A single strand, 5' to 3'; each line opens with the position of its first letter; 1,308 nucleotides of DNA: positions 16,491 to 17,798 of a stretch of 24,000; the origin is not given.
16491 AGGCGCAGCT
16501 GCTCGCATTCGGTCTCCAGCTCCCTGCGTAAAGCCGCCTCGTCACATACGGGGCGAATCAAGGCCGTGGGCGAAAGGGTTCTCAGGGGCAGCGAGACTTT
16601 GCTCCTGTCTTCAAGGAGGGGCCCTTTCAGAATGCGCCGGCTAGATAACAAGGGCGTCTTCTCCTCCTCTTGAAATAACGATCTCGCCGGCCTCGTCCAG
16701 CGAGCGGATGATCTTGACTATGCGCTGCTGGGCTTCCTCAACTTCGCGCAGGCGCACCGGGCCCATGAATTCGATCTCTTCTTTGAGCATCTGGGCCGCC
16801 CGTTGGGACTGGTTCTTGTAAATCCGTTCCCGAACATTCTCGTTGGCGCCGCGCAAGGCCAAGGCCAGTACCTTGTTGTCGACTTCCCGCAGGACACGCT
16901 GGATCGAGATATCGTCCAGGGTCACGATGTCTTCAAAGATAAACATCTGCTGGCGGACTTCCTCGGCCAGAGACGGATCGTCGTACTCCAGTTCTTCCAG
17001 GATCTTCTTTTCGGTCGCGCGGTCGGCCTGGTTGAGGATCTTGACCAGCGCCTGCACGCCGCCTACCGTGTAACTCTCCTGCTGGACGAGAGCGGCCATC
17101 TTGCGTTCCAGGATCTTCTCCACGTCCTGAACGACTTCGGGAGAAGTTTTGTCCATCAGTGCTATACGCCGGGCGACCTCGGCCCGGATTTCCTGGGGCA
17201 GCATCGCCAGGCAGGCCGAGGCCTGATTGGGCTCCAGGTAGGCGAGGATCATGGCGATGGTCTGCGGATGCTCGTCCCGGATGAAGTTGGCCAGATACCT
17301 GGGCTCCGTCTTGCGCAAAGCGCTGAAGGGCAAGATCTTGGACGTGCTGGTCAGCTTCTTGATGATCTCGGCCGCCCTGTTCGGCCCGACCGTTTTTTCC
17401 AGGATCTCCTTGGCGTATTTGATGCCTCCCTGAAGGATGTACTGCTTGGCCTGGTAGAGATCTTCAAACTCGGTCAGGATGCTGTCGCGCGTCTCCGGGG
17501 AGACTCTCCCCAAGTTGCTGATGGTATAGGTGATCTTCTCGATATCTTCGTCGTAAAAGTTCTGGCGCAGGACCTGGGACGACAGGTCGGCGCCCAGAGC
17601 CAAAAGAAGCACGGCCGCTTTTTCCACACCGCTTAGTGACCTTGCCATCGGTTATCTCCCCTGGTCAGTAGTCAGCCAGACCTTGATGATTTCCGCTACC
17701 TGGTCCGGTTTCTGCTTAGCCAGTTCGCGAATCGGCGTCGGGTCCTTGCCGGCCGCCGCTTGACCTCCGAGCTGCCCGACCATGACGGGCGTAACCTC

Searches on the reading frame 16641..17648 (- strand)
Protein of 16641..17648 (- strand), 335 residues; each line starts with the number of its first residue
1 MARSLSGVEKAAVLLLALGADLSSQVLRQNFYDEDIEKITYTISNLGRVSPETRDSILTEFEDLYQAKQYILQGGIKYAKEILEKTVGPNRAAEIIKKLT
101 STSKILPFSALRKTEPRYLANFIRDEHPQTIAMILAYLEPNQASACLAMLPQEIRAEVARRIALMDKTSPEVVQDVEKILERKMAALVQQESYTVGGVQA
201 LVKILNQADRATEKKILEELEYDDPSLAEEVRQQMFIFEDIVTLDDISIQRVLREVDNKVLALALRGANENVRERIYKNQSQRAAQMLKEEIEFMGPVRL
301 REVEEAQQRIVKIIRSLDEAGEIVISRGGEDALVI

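Call 56: list_cluster_members(proteins=[P0001, window:17652-19172:-, window:16641-17648:-])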
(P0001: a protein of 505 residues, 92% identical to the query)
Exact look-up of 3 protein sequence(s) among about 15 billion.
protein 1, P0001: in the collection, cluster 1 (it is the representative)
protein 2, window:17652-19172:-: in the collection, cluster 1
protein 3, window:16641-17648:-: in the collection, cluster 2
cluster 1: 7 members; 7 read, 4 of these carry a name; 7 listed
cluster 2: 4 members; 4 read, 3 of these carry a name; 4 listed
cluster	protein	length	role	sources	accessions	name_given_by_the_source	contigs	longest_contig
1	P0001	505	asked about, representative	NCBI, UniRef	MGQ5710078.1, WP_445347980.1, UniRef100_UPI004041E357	flagellar basal-body MS-ring/collar protein FliF [Desulforudis sp. DRI-14] | flagellar basal-body MS-ring/collar protein FliF n=1 Tax=Desulforudis sp. DRI-14 ...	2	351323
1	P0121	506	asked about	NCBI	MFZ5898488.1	MAG: flagellar basal-body MS-ring/collar protein FliF [Bacillota bacterium]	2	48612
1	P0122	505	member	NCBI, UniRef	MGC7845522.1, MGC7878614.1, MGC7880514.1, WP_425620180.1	flagellar basal-body MS-ring/collar protein FliF [Desulforudis sp. 1088] | flagellar basal-body MS-ring/collar protein FliF n=1 Tax=unclassified Candidatus ...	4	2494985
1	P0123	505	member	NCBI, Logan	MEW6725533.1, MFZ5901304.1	MAG: flagellar basal-body MS-ring/collar protein FliF [Bacillota bacterium]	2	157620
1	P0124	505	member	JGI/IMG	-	-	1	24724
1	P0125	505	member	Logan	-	-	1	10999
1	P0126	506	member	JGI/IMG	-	-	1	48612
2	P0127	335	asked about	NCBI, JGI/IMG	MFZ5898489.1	MAG: flagellar motor switch protein FliG [Bacillota bacterium]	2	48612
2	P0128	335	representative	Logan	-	-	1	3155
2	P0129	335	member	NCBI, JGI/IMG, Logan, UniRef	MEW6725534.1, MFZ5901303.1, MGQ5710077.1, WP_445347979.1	MAG: flagellar motor switch protein FliG [Bacillota bacterium] | flagellar motor switch protein FliG n=1 Tax=Desulforudis sp. DRI-14 TaxID=3459793 ...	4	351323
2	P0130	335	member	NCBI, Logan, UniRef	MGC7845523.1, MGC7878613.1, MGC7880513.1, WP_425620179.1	flagellar motor switch protein FliG [Desulforudis sp. 1088] | flagellar motor switch protein FliG n=1 Tax=unclassified Candidatus Desulforudis ...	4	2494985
